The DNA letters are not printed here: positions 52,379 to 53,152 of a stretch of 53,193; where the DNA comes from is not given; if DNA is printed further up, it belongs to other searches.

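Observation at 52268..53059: T9SS cargo protein with a c-type haem attachment motif: a possible cell-surface cytochrome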

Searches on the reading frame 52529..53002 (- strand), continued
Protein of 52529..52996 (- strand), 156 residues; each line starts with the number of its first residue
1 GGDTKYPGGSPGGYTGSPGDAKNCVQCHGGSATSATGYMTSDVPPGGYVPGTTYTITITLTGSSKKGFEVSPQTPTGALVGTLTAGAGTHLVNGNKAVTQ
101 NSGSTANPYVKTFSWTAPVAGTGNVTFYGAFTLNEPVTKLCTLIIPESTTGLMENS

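Call 48: fold_search(model_id=the predicted structure, library=pdb)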
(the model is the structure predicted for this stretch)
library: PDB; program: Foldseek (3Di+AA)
matches with E <= 10: 1871; with E <= 0.001: 10
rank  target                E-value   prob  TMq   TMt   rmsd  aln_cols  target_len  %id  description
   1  2zot_C                6.6e-08  1.00  0.64  0.68   3.6       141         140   20  Crystal structure of human F-spondin reeler domain (fragment 1) (released 2008-10-14)
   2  2zot_A                7.4e-08  1.00  0.63  0.69   3.9       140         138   21  Crystal structure of human F-spondin reeler domain (fragment 1) (released 2008-10-14)
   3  3coo_B                1.2e-07  1.00  0.65  0.71   2.8       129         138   21  The crystal structure of Reelin-N domain of F-spondin (released 2008-08-26)
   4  2zou_A                4.9e-07  1.00  0.58  0.64   3.8       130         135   21  Crystal structure of human F-spondin reeler domain (fragment 2) (released 2008-10-14)
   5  2zou_B                9.1e-07  1.00  0.60  0.64   3.9       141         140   20  Crystal structure of human F-spondin reeler domain (fragment 2) (released 2008-10-14)
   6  3coo_A                1.9e-06  1.00  0.57  0.60   4.1       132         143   21  The crystal structure of Reelin-N domain of F-spondin (released 2008-08-26)
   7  2zot_D                5.3e-06  1.00  0.56  0.60   4.2       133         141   22  Crystal structure of human F-spondin reeler domain (fragment 1) (released 2008-10-14)
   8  2zot_B                1.5e-05  1.00  0.55  0.58   4.1       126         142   22  Crystal structure of human F-spondin reeler domain (fragment 1) (released 2008-10-14)
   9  9ifr                  2.0e-04  1.00  0.49  0.58   4.1       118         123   14  CLIPPER domain from the Gram-negative fibrillar adhesin "B9T28_05395 (released 2025-11-26)
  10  4bhu_A                7.4e-04  1.00  0.38  0.43   6.0       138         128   12  Crystal structure of BslA - A bacterial hydrophobin (released 2013-08-14)
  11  4bhu_C                1.1e-03  1.00  0.42  0.46   5.8       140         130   13  Crystal structure of BslA - A bacterial hydrophobin (released 2013-08-14)
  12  7lr3_D                1.3e-03  0.99  0.36  0.46   8.2       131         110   12  Complex of Fab 2/6.14 with domain 3 of P. berghei HAP2 (released 2021-12-15)
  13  3hrz_B                1.7e-03  0.99  0.36  0.26   6.5       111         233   10  Cobra Venom Factor (CVF) in complex with human factor B (released 2009-07-07)
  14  8dke_P                1.9e-03  0.99  0.32  0.16   6.0       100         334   12  Cryo-EM structure of cystinosin in a cytosol-open state (released 2022-09-21)
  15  7wwn                  2.0e-03  0.99  0.39  0.37  10.4       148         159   14  Structure of hypothetical protein TTHA1873 from Thermus thermophilus with Potassium mercuric iodide (released 2022-04-06)
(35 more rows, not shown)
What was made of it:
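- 52556..52972 (-): Choice-of-anchor V / Reeler-fold beta-sandwich domain (aa 30-168). It includes the conserved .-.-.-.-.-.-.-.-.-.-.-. loop that precedes the Cys-Cys-His site. Foldseek to F-spondin reeler 2zot/3coo: E 7e-8 to 1e-7, TM 0.64-0.71 (call 48).
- On Reeler domain (PF02014): The top eight Foldseek PDB hits are all F-spondin reeler chains, E 7e-8 to 1.5e-5 (call 48).
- Closest known: Reeler domain. Same: The beta-sandwich fold is the same (Foldseek E 7e-8, TM about 0.65-0.7, about 21% identity; call 48).
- Foldseek's next-best hits are adhesin or pilin domains (call 48).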

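Call 53: search_protein_families(library=pfam, proteins=[L084:10807-11181:+, L084:11202-12098:+, L084:17667-18050:+, L084:16101-17000:+, L001:12935-13303:+, L084:5224-6684:-], max_evalue=1)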
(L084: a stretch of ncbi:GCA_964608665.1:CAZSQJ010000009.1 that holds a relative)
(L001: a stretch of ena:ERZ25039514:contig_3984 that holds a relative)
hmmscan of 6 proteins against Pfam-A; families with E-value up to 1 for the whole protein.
L084:10807-11181:+ (124 aa): 0 families

L084:11202-12098:+ (298 aa): 2 families
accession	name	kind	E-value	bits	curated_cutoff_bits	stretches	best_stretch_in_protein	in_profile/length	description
PF19089.6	DUF5777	-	1.6e-70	237.6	23.1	1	45-296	1-247/247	Membrane bound beta barrel domain (DUF5777)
PF10677.15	DUF2490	-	0.031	14.5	29.8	1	90-114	38-62/186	Protein of unknown function (DUF2490)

L084:17667-18050:+ (127 aa): 0 families

L084:16101-17000:+ (299 aa): 1 family
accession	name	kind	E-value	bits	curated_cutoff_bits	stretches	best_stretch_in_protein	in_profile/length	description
PF23906.1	DUF7248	-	0.0096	16.3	27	1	263-290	14-41/58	Family of unknown function (DUF7248)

L001:12935-13303:+ (122 aa): 1 family
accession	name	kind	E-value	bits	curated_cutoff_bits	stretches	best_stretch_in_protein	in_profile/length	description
PF13442.11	Cytochrome_CBB3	-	0.15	12.9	27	1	45-110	9-61/68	Cytochrome C oxidase, cbb3-type, subunit III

L084:5224-6684:- (486 aa): 4 families
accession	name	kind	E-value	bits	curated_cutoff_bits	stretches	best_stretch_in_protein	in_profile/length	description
PF03993.17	DUF349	-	0.0043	17.8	23.9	1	100-137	36-74/75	Domain of Unknown Function (DUF349)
PF01242.24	PTPS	-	0.011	16.2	22.4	1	235-291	15-70/121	6-pyruvoyl tetrahydropterin synthase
PF05114.20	MbnB_TglH_ChrH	-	0.023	14.4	25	1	142-179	70-107/263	RiPP precursor modification enzyme MbnB/TglH/ChrH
PF24793.1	GINT1_N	-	0.13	11.7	27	1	63-127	230-291/304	Glucosamine inositolphosphorylceramide transferase 1, N-terminal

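Call 64: search_solved_structures(query=A2, max_evalue=10, show_alignments=2)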
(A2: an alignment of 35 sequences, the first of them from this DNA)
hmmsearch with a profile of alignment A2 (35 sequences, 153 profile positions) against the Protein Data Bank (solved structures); distinct sequences matched with E-value up to 10: 9.
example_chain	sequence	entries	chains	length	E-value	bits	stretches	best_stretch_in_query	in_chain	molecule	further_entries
2zou_A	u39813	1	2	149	0.0097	18.9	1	47-133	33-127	Spondin-1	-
2zot_A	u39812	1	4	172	0.011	18.7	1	47-133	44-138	Spondin-1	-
3coo_A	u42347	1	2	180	0.012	18.7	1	47-133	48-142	Spondin-1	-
2x1g_F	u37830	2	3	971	0.028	17.4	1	94-143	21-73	CADMUS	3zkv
4gm2_A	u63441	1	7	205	0.16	15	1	35-77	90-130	ATP-dependent Clp protease proteolytic subunit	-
4hnk_A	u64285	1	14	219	0.18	14.8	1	35-77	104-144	ATP-dependent Clp protease proteolytic subunit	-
9m8m_C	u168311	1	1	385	0.26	14.3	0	20-42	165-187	Photosynthetic reaction center cytochrome c subunit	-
8z82_C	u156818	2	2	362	0.59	13.1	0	23-45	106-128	Photosynthetic reaction center cytochrome c subunit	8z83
8zk2_C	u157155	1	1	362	5.2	10.1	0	18-36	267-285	Photosynthetic reaction center cytochrome c subunit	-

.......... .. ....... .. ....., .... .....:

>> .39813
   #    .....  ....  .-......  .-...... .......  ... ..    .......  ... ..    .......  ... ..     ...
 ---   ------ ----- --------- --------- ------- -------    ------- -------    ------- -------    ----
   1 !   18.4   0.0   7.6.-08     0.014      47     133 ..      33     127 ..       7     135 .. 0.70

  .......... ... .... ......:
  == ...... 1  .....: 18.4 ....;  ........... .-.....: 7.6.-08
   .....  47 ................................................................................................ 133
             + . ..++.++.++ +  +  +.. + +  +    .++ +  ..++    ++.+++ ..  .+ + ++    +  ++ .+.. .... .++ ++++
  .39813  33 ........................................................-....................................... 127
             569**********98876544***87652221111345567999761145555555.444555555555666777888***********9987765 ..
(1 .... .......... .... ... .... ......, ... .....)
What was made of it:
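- On c-type cytochrome: The PDB profile search gives only insignificant motif-level matches to reaction-centre cytochrome subunits, E 0.26-5 (call 64).
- Closest known: Reeler domain. Same: Sequence blocks are shared: Y.PG.tY.vT, (K/R)GF, W.AP.aGtG.V (call 64).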

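Call 68: list_cluster_members(proteins=[P0001, P0002, P0145, P0227, P0163, P0229, P0139, P0176, P0185, P0223])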
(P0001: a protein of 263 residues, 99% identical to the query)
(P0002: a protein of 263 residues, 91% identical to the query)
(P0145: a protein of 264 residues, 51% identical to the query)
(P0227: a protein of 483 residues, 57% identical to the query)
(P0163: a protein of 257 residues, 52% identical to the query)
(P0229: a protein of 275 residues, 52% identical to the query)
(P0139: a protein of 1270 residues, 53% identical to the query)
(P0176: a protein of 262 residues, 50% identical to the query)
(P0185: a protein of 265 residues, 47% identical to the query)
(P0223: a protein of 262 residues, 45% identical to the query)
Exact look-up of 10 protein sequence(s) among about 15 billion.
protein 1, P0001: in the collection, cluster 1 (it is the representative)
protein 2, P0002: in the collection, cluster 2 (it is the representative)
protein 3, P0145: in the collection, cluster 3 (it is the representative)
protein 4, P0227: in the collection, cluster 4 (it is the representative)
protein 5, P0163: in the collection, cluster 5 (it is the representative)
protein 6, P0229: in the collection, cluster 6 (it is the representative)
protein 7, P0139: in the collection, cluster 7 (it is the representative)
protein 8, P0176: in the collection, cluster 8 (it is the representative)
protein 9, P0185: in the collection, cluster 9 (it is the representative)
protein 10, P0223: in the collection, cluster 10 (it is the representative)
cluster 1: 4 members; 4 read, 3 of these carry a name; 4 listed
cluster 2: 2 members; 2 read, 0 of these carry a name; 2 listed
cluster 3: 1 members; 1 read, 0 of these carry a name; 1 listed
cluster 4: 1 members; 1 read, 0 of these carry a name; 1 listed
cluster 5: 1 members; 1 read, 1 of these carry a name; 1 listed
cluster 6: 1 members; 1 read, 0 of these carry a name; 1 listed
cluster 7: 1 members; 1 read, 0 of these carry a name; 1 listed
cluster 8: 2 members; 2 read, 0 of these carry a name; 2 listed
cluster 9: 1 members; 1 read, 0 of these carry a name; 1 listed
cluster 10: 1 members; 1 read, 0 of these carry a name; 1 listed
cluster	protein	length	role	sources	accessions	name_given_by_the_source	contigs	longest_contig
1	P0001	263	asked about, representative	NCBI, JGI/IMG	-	hypothetical protein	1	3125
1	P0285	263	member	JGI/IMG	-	hypothetical protein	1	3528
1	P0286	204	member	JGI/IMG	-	hypothetical protein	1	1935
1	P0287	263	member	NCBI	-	-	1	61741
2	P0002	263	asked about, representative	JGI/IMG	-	-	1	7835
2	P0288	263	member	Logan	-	-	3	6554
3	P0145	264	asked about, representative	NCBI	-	-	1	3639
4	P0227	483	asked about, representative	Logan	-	-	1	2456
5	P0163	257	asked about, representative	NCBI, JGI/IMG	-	hypothetical protein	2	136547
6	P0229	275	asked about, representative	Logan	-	-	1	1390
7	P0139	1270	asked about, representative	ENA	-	-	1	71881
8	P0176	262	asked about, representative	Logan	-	-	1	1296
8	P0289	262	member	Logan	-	-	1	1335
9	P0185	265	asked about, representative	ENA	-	-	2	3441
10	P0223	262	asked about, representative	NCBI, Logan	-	-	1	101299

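Call 69: find_encoding_contigs(protein=P0223, flank=8000, max_places=1)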
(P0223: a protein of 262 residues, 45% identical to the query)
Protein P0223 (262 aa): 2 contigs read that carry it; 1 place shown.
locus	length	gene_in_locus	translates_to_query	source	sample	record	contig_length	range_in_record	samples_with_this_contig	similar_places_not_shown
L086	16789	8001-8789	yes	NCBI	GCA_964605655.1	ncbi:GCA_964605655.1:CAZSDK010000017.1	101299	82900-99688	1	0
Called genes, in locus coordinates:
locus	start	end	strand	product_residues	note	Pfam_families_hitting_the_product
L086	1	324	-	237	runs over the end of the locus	PF01597:GCV_H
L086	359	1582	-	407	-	PF03916:NrfD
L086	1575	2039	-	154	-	PF13247:Fer4_11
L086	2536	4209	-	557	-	PF01597:GCV_H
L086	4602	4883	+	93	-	PF06865:Ppnp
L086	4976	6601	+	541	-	-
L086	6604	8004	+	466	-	PF18990:DUF5723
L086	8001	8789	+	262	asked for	PF18962:Por_Secre_tail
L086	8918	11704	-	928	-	PF05170:AsmA, PF05359:DUF748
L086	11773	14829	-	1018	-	PF24814:WD40_Prp19, PF25168:Beta-prop_WDR36-Utp21_2nd, PF25175:Beta-prop_WDR5, PF23414:Beta-prop_EML_2, PF24796:WDR55, PF24807:WD40_CDC20-Fz, PF25173:Beta-prop_WDR3_1st, PF25174:Beta-prop_THOC3, +50 more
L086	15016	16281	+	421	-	PF13458:Peripla_BP_6, PF01094:ANF_receptor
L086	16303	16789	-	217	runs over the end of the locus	PF00702:Hydrolase, PF13419:HAD_2 (weak)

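Call 70: find_encoding_contigs(protein=P0163, flank=8000, max_places=1)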
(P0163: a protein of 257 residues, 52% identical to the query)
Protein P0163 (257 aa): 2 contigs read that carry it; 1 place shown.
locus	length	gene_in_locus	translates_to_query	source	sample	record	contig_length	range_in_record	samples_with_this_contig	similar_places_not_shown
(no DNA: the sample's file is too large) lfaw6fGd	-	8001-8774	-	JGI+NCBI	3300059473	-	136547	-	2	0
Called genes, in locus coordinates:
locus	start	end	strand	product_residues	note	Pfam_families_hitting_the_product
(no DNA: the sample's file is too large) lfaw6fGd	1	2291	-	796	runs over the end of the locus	PF00488:MutS_V, PF20297:MSSS, PF01713:Smr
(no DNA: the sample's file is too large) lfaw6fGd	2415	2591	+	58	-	PF14375:Cys_rich_CWC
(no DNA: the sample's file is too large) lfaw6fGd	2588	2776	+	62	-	-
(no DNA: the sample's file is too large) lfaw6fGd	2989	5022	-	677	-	PF00270:DEAD (faint), PF04851:ResIII, PF17757:UvrB_inter, PF27431:UvrB_3rd, PF00271:Helicase_C, PF12344:UvrB, PF02151:UVR (weak)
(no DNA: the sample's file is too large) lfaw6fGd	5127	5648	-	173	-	PF00578:AhpC-TSA, PF08534:Redoxin, PF00085:Thioredoxin, PF13098:Thioredoxin_2, PF13905:Thioredoxin_8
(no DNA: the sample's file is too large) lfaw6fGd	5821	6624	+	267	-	PF14125:DUF4292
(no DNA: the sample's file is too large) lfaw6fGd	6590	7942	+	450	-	PF01551:Peptidase_M23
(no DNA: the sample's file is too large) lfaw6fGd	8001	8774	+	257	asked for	PF11589:DUF3244 (faint), PF18962:Por_Secre_tail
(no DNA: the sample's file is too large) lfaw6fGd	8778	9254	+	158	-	-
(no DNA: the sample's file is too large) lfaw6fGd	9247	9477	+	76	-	PF02518:HATPase_c (weak)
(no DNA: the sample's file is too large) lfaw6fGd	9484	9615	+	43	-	-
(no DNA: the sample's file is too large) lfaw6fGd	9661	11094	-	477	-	-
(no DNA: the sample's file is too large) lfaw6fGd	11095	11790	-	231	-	PF00814:TsaD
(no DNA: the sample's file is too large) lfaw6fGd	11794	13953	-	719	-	PF00676:E1_dh, PF02779:Transket_pyr, PF02780:Transketolase_C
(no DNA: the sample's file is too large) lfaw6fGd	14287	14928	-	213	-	PF00484:Pro_CA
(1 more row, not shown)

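Call 75: find_encoding_contigs(protein=P0287, flank=10000, max_places=2)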
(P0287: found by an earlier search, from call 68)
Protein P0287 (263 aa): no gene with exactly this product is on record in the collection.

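Call 76: find_encoding_contigs(protein=P0002, flank=10000, max_places=2)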
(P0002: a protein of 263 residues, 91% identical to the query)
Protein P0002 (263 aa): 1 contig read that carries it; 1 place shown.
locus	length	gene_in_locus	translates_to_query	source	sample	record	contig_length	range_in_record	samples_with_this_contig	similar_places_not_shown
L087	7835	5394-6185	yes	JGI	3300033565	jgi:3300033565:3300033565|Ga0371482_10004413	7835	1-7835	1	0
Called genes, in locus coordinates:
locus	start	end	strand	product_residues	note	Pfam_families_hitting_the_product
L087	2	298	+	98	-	?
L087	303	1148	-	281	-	-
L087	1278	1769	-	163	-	-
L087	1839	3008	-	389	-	PF10509:GalKase_gal_bdg, PF00288:GHMP_kinases_N, PF08544:GHMP_kinases_C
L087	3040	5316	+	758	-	PF13229:Beta_helix (weak), PF05048:NosD, PF13229:Beta_helix, PF05048:NosD, PF18962:Por_Secre_tail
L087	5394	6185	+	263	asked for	PF02014:Reeler (weak), PF18962:Por_Secre_tail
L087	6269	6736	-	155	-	PF00034:Cytochrom_C, PF13442:Cytochrome_CBB3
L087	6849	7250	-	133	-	PF00034:Cytochrom_C, PF13442:Cytochrome_CBB3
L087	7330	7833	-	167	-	?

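Call 81: search_protein_families(library=ncbifam, proteins=[L087:3040-5316:+, L084:10807-11181:+, L084:11202-12098:+, L001:11825-12856:+, L086:6604-8004:+, L086:8001-8789:+], max_evalue=0.001)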
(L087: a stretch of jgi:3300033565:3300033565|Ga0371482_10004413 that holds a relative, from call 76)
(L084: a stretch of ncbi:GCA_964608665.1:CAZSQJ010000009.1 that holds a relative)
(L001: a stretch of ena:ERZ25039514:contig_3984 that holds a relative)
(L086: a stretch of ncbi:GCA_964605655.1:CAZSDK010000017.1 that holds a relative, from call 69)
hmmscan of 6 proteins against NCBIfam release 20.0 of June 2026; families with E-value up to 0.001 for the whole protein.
L087:3040-5316:+ (758 aa): 4 families
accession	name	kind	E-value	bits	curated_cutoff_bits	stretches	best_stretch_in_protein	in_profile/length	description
TIGR04247.1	NosD_copper_fam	subfamily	1.3e-15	56.9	300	2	171-284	179-286/377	nitrous oxide reductase family maturation protein NosD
TIGR03804.1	para_beta_helix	repeat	5.3e-09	35.6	19.45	1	314-356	1-42/44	parallel beta-helix repeat protein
NF038113.1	T9SSA_dep_M36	equivalog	3.4e-08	32.1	885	1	678-757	791-869/869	T9SS-dependent M36 family metallopeptidase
TIGR04183.1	Por_Secre_tail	domain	4.2e-08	33.1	23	1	682-757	1-72/72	T9SS type A sorting domain-containing protein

L084:10807-11181:+ (124 aa): 1 family
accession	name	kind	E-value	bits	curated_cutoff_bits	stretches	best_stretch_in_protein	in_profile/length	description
NF047812.1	LIC11213_lipo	equivalog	2.2e-08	34.2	100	1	48-121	48-116/118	LIC11213 family lipoprotein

L084:11202-12098:+ (298 aa): 0 families

L001:11825-12856:+ (343 aa): 5 families
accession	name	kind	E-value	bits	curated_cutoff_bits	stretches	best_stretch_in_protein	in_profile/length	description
TIGR01905.1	paired_CXXCH_1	subfamily_domain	8.3e-07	28.8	25.2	0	250-264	6-20/41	doubled CXXCH domain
TIGR04257.1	nanowire_3heme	domain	1.2e-06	28.6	40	0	205-260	9-61/75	c(7)-type cytochrome triheme domain-containing protein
TIGR03508.1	decahem_SO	subfamily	2e-05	24.2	192.2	0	151-267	3-111/258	DmsE family decaheme c-type cytochrome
NF045713.1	CxxCH_16_HmcA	equivalog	3.5e-05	22.6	400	0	209-268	336-397/541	sulfate respiration complex hexadecaheme cytochrome HmcA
NF041028.1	decahem_GSU2203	exception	0.0001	21.6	325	0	215-263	95-161/317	GSU2203 family decaheme c-type cytochrome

L086:6604-8004:+ (466 aa): 0 families

L086:8001-8789:+ (262 aa): 3 families
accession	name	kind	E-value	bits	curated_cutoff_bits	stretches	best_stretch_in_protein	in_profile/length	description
NF041895.1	choice_anch_V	domain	5.7e-17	62.2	42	1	22-157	7-134/150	choice-of-anchor V domain-containing protein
TIGR04183.1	Por_Secre_tail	domain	5.1e-05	23.2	23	1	188-261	3-71/72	T9SS type A sorting domain-containing protein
NF038113.1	T9SSA_dep_M36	equivalog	0.00017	19.9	885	1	186-261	795-868/869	T9SS-dependent M36 family metallopeptidase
